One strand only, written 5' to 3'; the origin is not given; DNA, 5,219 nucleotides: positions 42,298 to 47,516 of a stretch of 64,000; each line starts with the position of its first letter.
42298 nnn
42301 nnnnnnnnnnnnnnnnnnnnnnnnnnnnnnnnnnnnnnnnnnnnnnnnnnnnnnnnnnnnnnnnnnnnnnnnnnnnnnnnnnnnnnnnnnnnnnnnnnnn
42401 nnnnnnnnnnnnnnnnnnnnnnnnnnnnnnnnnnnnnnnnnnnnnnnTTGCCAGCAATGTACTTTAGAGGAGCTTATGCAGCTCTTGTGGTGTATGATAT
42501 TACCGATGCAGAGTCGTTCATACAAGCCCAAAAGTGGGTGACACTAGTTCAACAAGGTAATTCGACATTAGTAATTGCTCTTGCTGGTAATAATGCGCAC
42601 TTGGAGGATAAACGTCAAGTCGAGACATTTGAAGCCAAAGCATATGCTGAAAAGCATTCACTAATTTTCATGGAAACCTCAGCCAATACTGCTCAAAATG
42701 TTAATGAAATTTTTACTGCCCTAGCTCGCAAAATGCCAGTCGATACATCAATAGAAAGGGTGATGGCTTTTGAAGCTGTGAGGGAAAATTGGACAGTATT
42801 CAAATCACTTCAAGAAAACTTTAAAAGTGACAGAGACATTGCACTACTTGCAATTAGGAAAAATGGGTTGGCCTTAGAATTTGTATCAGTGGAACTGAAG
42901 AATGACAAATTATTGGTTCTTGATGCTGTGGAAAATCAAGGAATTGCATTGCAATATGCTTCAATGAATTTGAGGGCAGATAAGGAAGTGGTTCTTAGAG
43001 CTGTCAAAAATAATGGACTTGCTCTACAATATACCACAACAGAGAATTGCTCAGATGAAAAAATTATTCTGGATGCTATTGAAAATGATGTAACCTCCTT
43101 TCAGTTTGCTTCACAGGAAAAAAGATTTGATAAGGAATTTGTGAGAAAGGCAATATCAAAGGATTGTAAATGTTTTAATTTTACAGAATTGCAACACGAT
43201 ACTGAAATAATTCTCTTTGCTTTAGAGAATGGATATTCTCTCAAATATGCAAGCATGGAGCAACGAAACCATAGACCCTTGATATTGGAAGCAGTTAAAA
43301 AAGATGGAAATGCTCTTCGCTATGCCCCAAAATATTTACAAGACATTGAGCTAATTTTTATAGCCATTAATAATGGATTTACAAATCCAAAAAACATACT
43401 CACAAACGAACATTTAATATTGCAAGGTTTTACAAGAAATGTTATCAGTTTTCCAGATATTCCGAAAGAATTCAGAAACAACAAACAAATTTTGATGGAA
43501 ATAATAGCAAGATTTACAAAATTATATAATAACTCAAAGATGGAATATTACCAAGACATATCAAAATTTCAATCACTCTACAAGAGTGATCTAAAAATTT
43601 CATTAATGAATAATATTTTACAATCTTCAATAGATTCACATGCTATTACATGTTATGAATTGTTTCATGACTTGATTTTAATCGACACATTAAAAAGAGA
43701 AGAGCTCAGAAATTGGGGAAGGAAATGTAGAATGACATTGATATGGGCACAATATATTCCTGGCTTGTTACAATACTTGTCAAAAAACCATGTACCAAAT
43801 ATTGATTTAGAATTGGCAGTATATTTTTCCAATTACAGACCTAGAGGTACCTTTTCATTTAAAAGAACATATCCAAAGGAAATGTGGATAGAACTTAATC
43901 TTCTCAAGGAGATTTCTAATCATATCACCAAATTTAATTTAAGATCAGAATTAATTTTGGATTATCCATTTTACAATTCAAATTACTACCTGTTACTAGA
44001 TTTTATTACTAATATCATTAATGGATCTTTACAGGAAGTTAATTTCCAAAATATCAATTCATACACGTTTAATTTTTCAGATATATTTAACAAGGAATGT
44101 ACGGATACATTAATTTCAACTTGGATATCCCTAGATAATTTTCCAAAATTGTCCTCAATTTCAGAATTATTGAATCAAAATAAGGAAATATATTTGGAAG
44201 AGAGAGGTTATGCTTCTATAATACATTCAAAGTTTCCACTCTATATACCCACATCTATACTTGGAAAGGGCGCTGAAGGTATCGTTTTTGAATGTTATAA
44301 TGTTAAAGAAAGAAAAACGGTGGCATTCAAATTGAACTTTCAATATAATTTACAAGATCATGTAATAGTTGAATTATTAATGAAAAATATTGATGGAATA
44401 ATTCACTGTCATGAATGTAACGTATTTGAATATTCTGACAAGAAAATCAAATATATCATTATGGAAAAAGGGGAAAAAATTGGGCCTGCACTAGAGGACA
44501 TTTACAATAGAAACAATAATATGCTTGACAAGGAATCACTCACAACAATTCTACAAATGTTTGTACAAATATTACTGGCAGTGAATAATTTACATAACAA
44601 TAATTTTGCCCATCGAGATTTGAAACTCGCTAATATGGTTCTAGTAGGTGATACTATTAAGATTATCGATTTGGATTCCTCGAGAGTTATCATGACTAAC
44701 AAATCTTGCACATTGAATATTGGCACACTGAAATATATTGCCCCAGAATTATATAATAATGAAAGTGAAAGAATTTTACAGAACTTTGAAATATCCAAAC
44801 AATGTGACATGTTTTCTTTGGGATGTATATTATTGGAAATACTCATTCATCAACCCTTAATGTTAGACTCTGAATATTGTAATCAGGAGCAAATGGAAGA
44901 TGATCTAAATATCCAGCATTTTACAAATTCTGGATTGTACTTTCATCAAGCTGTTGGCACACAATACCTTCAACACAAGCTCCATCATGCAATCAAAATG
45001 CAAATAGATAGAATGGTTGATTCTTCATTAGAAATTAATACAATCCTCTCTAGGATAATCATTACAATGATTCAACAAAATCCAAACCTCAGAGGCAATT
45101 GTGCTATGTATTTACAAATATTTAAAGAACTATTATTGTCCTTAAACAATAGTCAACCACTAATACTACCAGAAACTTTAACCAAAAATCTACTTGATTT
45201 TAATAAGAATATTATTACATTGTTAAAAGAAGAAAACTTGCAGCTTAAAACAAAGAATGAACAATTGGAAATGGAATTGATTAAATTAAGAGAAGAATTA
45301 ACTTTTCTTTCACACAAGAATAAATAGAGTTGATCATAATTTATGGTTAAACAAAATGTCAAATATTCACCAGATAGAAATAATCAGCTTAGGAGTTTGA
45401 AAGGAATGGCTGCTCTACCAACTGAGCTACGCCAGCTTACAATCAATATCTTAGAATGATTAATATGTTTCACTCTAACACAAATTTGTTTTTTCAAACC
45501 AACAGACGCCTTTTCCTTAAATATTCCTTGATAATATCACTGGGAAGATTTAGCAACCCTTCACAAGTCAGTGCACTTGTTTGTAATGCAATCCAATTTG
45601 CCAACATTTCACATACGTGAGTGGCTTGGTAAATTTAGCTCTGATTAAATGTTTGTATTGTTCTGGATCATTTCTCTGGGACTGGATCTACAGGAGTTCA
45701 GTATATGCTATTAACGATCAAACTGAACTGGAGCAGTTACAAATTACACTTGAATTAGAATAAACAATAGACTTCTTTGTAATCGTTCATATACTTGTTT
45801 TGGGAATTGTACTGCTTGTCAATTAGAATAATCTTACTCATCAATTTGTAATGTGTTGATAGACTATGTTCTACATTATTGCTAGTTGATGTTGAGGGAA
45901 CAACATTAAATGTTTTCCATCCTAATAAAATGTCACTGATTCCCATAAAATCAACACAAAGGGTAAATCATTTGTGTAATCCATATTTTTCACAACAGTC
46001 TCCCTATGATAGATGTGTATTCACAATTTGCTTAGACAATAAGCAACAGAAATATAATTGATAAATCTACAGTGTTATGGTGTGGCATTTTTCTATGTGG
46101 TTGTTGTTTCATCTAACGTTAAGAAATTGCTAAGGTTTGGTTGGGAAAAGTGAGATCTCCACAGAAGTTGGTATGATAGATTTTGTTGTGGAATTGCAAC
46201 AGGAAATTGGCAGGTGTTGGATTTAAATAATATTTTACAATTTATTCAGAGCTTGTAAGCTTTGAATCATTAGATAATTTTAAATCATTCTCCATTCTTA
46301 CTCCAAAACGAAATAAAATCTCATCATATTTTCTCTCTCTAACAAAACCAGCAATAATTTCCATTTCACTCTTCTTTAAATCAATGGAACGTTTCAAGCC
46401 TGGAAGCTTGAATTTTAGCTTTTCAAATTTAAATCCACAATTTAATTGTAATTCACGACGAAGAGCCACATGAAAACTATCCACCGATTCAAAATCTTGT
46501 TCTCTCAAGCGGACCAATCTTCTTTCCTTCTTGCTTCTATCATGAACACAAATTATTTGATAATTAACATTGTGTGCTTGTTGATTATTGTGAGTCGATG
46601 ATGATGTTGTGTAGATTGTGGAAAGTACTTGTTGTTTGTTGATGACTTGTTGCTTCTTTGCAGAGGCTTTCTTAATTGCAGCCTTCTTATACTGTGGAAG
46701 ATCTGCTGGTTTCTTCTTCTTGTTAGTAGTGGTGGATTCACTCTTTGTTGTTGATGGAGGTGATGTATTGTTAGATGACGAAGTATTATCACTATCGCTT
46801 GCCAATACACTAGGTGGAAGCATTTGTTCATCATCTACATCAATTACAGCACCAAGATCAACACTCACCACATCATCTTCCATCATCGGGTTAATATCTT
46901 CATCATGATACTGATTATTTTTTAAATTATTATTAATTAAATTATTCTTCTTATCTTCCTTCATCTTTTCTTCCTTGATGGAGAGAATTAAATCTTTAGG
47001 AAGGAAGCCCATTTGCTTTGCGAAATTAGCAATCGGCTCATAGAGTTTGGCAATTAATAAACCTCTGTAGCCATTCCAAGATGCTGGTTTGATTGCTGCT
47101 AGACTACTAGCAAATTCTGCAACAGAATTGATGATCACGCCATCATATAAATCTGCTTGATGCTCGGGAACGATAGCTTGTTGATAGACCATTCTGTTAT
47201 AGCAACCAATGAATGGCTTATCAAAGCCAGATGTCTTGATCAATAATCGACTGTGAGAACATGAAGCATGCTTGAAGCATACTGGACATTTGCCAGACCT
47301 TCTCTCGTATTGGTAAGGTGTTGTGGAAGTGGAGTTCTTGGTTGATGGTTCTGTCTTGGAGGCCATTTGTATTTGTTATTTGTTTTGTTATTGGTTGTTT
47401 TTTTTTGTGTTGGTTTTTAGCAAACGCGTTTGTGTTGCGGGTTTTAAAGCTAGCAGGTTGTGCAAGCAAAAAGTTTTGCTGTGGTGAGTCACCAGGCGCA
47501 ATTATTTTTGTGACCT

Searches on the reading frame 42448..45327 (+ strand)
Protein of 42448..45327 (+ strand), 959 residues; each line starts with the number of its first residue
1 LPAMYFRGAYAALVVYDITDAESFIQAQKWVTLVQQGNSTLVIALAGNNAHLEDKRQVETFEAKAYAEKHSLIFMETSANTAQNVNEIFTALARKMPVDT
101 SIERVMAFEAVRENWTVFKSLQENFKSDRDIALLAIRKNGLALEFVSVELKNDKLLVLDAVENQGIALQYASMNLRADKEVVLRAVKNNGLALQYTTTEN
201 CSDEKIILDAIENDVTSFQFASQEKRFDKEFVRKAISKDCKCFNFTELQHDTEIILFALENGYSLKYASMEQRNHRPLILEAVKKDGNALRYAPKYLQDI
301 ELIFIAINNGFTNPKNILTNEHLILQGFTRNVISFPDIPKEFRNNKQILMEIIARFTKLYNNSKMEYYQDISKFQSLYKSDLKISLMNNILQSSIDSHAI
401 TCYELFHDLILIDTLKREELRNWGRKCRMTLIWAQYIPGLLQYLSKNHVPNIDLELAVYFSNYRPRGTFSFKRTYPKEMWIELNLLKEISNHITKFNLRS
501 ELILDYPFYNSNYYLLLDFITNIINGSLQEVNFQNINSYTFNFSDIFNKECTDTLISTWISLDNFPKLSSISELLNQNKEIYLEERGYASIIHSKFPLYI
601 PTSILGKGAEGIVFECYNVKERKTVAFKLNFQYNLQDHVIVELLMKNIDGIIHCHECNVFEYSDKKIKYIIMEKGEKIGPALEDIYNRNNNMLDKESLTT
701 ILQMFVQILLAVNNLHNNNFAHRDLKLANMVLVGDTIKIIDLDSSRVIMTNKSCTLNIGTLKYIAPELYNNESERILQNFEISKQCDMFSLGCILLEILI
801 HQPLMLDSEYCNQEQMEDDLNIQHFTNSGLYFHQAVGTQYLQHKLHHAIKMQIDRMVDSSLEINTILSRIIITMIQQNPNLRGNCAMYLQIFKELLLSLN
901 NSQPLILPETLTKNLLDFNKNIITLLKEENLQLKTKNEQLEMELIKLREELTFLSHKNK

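Call 5: search_protein_families(library=pfam, proteins=[window:42448-45327:+], max_evalue=1)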
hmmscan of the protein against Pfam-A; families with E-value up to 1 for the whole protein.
window:42448-45327:+ (959 aa): 8 families
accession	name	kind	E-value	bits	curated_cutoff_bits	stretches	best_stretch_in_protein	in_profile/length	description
PF13475.11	DUF4116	-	9.3e-53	176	24.9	6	153-197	1-45/49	Domain of unknown function (DUF4116)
PF00069.31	Pkinase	-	2.3e-28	99.8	31.7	1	602-883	4-252/263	Protein kinase domain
PF00071.28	Ras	-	1.3e-23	83.8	21.6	1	3-96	66-160/162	Ras family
PF07714.23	PK_Tyr_Ser-Thr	-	6.9e-12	45.7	23.1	1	604-800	6-199/258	Protein tyrosine and serine/threonine kinase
PF09728.14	Taxilin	-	0.00016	21.5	30.3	1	836-952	163-276/302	Myosin-like coiled-coil protein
PF08477.19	Roc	-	0.024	15.3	27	1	3-49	74-117/119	Ras of Complex, Roc, domain of DAPkinase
PF24755.2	SpoVR_C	-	0.047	14.2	27.6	0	146-169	6-29/55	SpoVR-like C-terminal domain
PF08965.17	Aca2_YdiL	-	0.074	13.7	23.8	1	344-380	57-93/118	Aca2/YdiL-like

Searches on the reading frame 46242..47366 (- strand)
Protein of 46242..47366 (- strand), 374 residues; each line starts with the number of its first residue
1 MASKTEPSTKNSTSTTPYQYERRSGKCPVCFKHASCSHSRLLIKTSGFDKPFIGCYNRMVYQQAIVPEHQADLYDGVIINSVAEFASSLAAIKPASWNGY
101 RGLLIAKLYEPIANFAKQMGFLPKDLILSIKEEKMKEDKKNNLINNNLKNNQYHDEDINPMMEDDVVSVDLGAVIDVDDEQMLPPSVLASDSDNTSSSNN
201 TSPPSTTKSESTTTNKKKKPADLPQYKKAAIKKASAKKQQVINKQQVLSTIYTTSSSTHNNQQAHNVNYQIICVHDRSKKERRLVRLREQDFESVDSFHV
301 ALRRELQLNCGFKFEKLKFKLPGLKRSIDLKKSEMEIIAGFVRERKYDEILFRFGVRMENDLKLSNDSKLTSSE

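Call 5: search_protein_families(library=pfam, proteins=[window:46242-47366:-], max_evalue=1)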
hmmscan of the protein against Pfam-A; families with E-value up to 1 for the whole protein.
window:46242-47366:- (374 aa): 1 family
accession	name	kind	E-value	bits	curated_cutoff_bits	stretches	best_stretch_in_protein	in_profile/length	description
PF15325.11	MRI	-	0.23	13.1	27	1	161-237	1-80/100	Modulator of retrovirus infection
